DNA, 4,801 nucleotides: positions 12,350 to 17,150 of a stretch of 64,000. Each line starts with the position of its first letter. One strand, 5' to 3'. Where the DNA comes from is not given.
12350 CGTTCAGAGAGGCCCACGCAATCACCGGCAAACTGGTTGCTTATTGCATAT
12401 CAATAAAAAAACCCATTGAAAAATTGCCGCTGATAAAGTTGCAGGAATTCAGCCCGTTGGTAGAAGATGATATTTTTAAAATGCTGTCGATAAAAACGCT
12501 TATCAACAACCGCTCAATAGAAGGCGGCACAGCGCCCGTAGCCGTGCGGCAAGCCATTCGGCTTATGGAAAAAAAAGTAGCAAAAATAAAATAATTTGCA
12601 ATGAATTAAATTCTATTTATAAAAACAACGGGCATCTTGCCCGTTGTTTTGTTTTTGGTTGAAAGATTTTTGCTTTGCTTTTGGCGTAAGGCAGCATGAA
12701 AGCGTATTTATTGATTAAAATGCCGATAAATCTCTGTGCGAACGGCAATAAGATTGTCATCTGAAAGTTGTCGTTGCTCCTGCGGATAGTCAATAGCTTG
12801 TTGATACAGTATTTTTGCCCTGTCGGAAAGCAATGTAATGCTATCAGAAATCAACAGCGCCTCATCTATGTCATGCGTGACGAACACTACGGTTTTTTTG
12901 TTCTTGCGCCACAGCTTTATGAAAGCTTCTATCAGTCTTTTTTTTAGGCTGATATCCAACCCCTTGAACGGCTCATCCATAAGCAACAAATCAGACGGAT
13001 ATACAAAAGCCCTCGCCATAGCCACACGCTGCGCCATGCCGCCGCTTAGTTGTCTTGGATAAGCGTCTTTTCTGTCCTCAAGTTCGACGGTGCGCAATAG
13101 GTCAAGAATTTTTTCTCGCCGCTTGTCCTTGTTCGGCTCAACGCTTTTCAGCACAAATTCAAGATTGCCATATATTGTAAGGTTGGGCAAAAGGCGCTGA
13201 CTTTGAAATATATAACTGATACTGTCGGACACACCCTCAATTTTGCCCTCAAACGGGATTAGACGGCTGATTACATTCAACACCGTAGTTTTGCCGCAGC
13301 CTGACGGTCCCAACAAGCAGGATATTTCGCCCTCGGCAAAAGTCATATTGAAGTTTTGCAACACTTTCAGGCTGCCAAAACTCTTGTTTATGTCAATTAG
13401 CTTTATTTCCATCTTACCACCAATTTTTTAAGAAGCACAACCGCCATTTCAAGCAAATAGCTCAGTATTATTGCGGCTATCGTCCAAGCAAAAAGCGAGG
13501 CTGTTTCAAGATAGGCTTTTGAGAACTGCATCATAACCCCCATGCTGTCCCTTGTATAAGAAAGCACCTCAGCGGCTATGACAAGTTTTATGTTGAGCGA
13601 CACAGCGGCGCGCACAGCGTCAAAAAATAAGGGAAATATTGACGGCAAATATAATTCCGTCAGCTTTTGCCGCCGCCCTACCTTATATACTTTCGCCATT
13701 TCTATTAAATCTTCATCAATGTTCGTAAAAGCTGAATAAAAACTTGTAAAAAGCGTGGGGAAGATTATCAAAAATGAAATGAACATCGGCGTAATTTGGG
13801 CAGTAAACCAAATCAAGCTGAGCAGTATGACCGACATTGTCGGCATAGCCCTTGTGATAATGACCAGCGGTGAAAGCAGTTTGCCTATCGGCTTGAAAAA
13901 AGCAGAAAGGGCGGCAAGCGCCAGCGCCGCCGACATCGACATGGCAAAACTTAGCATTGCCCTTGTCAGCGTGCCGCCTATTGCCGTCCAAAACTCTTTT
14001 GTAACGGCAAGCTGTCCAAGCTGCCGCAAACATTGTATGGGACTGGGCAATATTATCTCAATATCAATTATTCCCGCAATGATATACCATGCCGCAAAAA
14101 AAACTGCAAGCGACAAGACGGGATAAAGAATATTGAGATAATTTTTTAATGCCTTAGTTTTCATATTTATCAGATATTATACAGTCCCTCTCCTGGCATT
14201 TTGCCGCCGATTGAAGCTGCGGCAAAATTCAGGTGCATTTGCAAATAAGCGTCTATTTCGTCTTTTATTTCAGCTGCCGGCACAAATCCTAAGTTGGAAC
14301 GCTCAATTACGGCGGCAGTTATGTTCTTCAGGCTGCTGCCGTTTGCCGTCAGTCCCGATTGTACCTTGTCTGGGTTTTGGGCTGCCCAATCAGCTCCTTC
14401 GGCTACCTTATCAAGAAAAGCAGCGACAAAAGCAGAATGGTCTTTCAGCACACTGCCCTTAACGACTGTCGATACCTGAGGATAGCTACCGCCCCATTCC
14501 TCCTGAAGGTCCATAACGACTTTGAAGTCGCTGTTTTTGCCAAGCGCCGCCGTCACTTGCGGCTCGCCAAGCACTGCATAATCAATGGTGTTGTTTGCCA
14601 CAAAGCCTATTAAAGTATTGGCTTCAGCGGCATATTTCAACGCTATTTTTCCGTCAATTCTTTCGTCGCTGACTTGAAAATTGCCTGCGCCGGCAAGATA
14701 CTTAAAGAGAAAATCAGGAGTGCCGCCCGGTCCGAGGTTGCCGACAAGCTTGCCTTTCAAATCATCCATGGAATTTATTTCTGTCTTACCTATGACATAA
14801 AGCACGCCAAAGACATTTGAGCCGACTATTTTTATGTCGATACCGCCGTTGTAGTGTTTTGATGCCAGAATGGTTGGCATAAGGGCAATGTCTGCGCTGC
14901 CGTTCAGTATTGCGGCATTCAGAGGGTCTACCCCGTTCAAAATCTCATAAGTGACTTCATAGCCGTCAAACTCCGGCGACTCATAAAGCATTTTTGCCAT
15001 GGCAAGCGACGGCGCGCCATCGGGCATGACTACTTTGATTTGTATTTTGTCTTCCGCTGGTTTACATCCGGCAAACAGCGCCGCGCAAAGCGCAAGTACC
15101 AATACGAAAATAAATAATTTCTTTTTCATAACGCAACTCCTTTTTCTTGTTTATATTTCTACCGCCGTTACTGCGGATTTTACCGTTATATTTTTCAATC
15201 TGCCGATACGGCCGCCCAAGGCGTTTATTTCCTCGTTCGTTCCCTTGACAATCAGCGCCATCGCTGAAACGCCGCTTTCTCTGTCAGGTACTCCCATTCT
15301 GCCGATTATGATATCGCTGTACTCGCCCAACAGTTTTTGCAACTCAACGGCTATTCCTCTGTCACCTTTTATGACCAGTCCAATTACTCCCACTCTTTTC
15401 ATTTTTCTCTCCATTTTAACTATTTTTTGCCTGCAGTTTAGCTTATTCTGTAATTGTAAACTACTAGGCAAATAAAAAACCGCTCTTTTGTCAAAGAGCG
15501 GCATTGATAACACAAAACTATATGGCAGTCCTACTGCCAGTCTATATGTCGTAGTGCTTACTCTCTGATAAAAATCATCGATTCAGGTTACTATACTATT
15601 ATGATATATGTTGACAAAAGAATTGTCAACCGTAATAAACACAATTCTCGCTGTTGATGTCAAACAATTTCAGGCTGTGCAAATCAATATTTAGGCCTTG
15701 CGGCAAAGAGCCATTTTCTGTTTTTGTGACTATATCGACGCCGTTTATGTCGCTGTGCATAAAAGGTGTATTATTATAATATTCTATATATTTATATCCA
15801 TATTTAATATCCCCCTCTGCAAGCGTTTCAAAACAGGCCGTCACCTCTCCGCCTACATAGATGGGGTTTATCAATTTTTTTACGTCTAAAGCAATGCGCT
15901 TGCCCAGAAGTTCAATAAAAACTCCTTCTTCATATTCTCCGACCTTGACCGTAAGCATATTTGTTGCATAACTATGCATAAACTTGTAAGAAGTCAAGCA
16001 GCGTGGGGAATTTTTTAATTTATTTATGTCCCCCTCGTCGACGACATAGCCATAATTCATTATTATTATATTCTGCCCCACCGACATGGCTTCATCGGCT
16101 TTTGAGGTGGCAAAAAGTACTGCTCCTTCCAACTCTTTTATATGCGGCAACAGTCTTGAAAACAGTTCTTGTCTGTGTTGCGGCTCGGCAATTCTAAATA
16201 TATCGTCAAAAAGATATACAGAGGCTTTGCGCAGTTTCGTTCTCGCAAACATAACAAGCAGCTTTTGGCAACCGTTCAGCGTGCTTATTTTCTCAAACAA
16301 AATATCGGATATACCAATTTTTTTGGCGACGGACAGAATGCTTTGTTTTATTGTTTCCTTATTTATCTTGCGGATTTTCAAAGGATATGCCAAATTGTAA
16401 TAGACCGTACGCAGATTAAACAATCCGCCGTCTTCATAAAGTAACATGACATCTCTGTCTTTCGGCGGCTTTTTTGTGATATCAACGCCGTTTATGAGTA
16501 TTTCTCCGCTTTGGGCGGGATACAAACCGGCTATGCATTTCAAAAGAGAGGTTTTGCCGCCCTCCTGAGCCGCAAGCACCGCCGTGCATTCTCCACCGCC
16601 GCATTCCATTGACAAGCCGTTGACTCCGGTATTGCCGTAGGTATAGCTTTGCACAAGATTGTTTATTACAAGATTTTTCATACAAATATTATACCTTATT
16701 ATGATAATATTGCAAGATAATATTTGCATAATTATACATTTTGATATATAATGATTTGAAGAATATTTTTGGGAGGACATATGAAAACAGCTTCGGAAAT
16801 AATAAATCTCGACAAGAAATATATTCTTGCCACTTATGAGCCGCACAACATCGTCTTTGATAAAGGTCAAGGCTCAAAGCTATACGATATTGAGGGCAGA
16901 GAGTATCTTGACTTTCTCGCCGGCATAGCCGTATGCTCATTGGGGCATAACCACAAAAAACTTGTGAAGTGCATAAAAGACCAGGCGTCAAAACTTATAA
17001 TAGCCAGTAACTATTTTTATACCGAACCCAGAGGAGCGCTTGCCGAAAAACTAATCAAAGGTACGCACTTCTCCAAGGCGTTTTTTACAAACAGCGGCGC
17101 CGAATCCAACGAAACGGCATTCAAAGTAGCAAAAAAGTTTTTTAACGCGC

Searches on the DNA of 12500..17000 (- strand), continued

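Call 85: search_with_rna_model(model_id=R2, sources=[L001, L002, L003, L004, L005, L006, L007, L008, L009, L010, L011, L012, L013, L014, L015, L016, L017, L018, L019, L020, L021, L022, L023, L024, L025, L026, L027, L028, L029, L030, L031, L032, L033, L034, L035, L036, L037, L038, L039, L040, L041, L042, L043, L044, L045, L046, L047, L048, L049, L050, L051, L052, L053, L054, L055, L056, L057, L058, L059, L060, L061, L062, L063, L064, L065, L066, L067, L068, L069, L070, L071, L072, L073, L074, L075, L076, L077, L078, L079, L080, L167, L168, L169, L170, L171, L172, L173, L174], max_evalue=1)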
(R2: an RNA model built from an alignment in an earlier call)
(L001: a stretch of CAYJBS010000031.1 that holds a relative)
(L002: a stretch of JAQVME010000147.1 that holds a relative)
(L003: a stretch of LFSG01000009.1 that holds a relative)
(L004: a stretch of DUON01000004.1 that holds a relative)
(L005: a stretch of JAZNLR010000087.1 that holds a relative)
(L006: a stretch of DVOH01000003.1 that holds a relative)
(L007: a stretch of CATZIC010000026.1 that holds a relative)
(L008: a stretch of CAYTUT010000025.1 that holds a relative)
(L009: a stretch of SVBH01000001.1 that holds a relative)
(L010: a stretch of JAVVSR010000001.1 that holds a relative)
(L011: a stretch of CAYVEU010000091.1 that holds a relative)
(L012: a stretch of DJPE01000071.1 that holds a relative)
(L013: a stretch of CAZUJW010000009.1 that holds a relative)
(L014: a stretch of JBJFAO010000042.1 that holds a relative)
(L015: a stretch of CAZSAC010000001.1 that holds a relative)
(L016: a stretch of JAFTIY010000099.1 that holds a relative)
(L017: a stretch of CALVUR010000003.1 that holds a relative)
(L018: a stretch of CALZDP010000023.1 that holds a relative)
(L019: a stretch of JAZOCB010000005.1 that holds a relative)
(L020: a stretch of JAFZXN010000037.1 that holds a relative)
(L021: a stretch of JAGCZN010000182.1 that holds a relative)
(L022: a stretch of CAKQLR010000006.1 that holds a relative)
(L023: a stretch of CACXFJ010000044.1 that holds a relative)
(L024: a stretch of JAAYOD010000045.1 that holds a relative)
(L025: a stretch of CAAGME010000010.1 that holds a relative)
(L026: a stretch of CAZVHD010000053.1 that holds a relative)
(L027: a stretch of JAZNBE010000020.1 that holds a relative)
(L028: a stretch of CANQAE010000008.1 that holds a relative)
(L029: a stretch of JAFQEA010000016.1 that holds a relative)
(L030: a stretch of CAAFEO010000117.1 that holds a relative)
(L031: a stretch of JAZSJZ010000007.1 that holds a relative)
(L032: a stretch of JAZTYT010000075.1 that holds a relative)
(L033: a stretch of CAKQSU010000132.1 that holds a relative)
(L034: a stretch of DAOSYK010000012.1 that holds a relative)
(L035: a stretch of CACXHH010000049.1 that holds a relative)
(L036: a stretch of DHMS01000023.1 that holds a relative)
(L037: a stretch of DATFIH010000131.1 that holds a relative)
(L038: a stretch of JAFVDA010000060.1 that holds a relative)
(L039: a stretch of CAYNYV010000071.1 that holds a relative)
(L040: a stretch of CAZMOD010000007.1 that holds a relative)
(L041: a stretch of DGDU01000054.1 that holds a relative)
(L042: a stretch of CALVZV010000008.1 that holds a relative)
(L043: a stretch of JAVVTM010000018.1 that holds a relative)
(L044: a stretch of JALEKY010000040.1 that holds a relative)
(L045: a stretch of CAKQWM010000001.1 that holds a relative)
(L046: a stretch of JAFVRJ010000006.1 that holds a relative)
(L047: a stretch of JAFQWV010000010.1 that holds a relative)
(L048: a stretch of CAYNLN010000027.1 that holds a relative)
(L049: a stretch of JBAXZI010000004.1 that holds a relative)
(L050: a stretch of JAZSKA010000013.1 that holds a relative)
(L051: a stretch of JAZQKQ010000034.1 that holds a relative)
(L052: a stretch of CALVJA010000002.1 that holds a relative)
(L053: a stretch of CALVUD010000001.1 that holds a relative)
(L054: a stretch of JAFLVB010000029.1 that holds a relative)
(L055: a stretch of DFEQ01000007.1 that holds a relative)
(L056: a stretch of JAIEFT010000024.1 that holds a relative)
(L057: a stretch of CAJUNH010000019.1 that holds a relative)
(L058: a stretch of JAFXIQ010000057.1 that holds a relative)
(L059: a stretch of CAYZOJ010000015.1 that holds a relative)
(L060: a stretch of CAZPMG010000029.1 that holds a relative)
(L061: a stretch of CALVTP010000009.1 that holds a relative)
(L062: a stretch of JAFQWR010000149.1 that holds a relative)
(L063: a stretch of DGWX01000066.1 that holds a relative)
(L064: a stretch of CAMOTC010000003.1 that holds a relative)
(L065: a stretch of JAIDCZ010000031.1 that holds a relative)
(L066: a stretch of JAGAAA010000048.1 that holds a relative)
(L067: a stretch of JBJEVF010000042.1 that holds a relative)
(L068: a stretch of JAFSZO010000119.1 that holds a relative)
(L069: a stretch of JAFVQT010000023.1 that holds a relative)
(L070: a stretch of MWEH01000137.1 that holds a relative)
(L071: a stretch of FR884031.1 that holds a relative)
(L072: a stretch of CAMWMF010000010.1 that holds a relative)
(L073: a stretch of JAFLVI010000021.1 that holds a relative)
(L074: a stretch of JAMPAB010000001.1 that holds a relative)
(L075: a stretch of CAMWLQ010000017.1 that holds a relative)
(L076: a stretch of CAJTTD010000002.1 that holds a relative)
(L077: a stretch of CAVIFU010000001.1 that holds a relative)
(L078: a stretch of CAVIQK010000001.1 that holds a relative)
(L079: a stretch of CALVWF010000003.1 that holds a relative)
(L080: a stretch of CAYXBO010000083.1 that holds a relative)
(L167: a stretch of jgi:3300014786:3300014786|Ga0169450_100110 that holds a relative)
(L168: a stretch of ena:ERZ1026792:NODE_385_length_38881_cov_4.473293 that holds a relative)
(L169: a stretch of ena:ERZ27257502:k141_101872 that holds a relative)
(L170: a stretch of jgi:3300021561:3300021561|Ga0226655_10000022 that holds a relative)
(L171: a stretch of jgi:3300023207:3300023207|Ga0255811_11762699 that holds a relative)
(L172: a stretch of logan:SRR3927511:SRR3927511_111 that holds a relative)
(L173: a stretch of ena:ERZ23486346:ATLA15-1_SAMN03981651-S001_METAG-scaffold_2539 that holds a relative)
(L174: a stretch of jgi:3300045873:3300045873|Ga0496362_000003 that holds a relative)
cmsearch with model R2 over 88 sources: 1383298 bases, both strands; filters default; matches with E-value up to 1: 15.
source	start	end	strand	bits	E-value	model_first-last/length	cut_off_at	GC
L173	3881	3928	+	49.8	2.9e-10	1-48/48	no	0.35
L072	9616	9660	+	49.3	4e-10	1-48/48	no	0.51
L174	3900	3947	+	48.6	6.2e-10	1-48/48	no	0.56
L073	6293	6337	+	47.3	1.5e-09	1-48/48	no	0.49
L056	9609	9653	+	46.2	2.9e-09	1-48/48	no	0.56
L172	3889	3937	+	45.8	3.7e-09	1-48/48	no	0.45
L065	9613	9657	+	45.7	3.9e-09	1-48/48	no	0.47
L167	5988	6036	+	45.1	5.6e-09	1-48/48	no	0.57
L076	9570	9615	+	45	6.3e-09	1-48/48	no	0.54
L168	5894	5941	+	39.8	1.6e-07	1-48/48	no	0.46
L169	5894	5941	+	39.8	1.6e-07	1-48/48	no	0.46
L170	5869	5916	+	39.4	2e-07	1-48/48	no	0.54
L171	5869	5916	+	39.4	2e-07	1-48/48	no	0.54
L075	9386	9430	+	37.8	5.9e-07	1-48/48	no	0.49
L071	1569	1614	+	36.9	1e-06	1-48/48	no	0.43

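Call 88: search_with_rna_model(model_id=R1, sources=[L016, L028, L030, L054, L057, L063, L074], max_evalue=5, filters=off)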
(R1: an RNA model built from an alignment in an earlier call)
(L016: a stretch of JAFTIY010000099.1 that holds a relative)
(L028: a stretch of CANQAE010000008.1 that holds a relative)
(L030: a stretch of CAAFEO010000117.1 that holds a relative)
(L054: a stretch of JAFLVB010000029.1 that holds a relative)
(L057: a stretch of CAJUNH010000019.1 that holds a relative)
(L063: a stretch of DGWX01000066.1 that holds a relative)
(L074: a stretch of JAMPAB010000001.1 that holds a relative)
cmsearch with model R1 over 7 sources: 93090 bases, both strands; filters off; matches with E-value up to 5: 1.
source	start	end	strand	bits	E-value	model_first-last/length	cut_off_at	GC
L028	17406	17450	+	14.6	1.6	1-48/48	no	0.24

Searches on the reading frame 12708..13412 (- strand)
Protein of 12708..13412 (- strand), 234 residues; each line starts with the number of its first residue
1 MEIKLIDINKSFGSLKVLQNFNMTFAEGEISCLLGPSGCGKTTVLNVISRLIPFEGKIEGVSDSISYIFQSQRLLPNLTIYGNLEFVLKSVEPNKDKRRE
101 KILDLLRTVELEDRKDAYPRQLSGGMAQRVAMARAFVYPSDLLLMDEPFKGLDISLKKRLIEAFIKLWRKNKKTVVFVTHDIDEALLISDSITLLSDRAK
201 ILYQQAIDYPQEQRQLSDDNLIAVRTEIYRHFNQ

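Call 7: search_protein_families(library=pfam, proteins=[window:12708-13412:-], max_evalue=0.01)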
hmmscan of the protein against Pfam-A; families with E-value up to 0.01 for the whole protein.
window:12708-13412:- (234 aa): 13 families
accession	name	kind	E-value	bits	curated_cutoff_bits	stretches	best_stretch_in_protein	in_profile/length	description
PF00005.33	ABC_tran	-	1.9e-28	100.2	25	1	18-149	1-136/137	ABC transporter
PF13304.12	AAA_21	-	2.9e-12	47.7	27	1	81-181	200-299/304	AAA domain, putative AbiEii toxin, Type IV TA system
PF13175.12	AAA_15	-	0.00034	20.8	32.1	0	16-52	12-47/374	AAA ATPase domain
PF13476.12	AAA_23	-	0.00065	20.8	27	1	11-52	6-43/201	AAA domain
PF13238.12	AAA_18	-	0.0024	18.8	29.4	0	32-78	2-41/128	AAA domain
PF03215.21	Rad17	-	0.0024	18.3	23.8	1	30-51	47-68/186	Rad17 P-loop domain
PF13191.12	AAA_16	-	0.0032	18.4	32.6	1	29-185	25-144/167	AAA ATPase domain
PF03193.22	RsgA_GTPase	-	0.0037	17.5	30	1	25-50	104-128/174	RsgA GTPase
PF13401.12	AAA_22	-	0.0052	17.5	27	1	30-169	7-109/130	AAA domain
PF05729.18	NACHT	-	0.0054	17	26.7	0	30-98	2-69/167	NACHT domain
PF02463.25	SMC_N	-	0.0061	16.4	40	0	26-48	22-44/220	RecF/RecN/SMC N terminal domain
PF25199.1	nSTAND_NTPase5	-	0.0063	16.8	34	0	27-46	40-59/145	Novel STAND NTPase 5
PF07728.20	AAA_5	-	0.0093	16.4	22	0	32-52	3-23/139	AAA domain (dynein-related subfamily)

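Call 8: search_protein_families(library=ncbifam, proteins=[window:12708-13412:-], max_evalue=0.01)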
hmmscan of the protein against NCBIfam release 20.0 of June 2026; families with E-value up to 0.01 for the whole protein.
window:12708-13412:- (234 aa): 191 families (the best 25 are shown)
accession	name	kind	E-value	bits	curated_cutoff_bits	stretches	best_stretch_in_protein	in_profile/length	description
TIGR01186.1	proV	subfamily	1.2e-51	176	326.6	1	12-197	3-205/363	betaine/proline/choline family ABC transporter ATP-binding protein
TIGR03265.1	PhnT2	equivalog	1.8e-49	168.9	457.7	1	3-201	5-213/353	putative 2-aminoethylphosphonate ABC transporter ATP-binding protein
NF006987.0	PRK09452.1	equivalog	1.9e-46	158.4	482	1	3-197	18-223/378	spermidine/putrescine ABC transporter ATP-binding protein PotA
NF040729.1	ABC_ATP_SaoA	equivalog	5.9e-46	156.9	360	1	8-215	7-227/248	ABC transporter ATP-binding protein SaoA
TIGR00968.1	3a0106s01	subfamily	2e-43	148.6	342.75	1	3-197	1-206/237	sulfate ABC transporter ATP-binding protein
NF043075.1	MMSYN1_0197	equivalog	2.4e-42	145.1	550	1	3-197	3-208/341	spermidine/putrescine ABC transporter ATP-binding protein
NF008421.0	PRK11248.1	equivalog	3.6e-42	144.6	357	1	7-210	6-218/255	taurine ABC transporter ATP-binding subunit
TIGR03415.1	ABC_choXWV_ATP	equivalog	1.6e-41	142.5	483.75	2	64-199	107-242/382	choline ABC transporter ATP-binding protein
NF008513.0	PRK11432.1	equivalog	2.4e-41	141.8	496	1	4-205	8-219/351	ferric ABC transporter ATP-binding protein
TIGR03608.1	L_ocin_972_ABC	subfamily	3.7e-40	137.6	254.85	1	5-183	1-195/206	putative bacteriocin export ABC transporter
TIGR01184.1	ntrCD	subfamily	9.6e-40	136.6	291.8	1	18-205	1-198/230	nitrate ABC transporter ATP-binding protein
TIGR01187.1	potA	subfamily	5.1e-39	134.2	355.6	1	33-197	1-176/325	polyamine ABC transporter ATP-binding protein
NF008653.0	PRK11650.1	subfamily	5.5e-39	134.2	432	1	2-195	3-208/357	sn-glycerol-3-phosphate ABC transporter ATP-binding protein UgpC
NF008105.0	PRK10851.1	equivalog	2.5e-38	131.7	502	1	1-197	1-212/362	sulfate/thiosulfate ABC transporter ATP-binding protein CysA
NF040933.2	ABC_arch_GlcV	equivalog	2.6e-38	131.8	450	1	2-197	2-217/357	glucose ABC transporter ATP-binding protein GlcV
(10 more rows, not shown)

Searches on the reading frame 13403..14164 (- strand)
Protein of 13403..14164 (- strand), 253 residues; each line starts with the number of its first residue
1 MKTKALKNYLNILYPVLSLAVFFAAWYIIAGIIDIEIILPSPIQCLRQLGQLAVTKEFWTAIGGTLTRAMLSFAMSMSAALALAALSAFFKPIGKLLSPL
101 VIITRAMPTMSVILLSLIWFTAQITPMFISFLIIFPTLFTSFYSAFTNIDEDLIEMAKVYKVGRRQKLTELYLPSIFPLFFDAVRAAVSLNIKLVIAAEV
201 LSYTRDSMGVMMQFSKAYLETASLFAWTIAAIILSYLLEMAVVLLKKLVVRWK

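Call 7: search_protein_families(library=pfam, proteins=[window:13403-14164:-], max_evalue=0.01)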
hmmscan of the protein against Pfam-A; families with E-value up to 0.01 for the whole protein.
window:13403-14164:- (253 aa): 1 family
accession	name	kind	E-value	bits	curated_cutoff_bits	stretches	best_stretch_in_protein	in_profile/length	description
PF00528.27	BPD_transp_1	-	1.4e-12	48.2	26.4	1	82-248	3-177/184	Binding-protein-dependent transport system inner membrane component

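Call 8: search_protein_families(library=ncbifam, proteins=[window:13403-14164:-], max_evalue=0.01)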
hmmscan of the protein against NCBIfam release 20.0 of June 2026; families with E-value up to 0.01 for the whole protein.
window:13403-14164:- (253 aa): 6 families
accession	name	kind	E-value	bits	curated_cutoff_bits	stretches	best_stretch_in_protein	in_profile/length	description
NF040733.1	ABC_perm_U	equivalog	3.7e-25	88.8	295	1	8-253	4-249/251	ABC transporter permease subunit SaoP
NF008470.0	PRK11365.1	equivalog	5.9e-18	65.2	347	1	6-253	5-253/263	aliphatic sulfonate ABC transporter permease SsuC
NF007545.0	PRK10160.1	equivalog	1e-13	51.4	342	1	15-252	27-270/275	taurine ABC transporter permease TauC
TIGR01183.1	ntrB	equivalog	4.9e-11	42.7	209.05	1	59-233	16-186/202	nitrate ABC transporter permease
TIGR03416.1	ABC_choXWV_perm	equivalog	1.7e-06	27.8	363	1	10-237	43-262/267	choline ABC transporter permease subunit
TIGR03255.1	PhnV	equivalog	0.00022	21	358.7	1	65-192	75-210/270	2-aminoethylphosphonate ABC transport system, membrane component PhnV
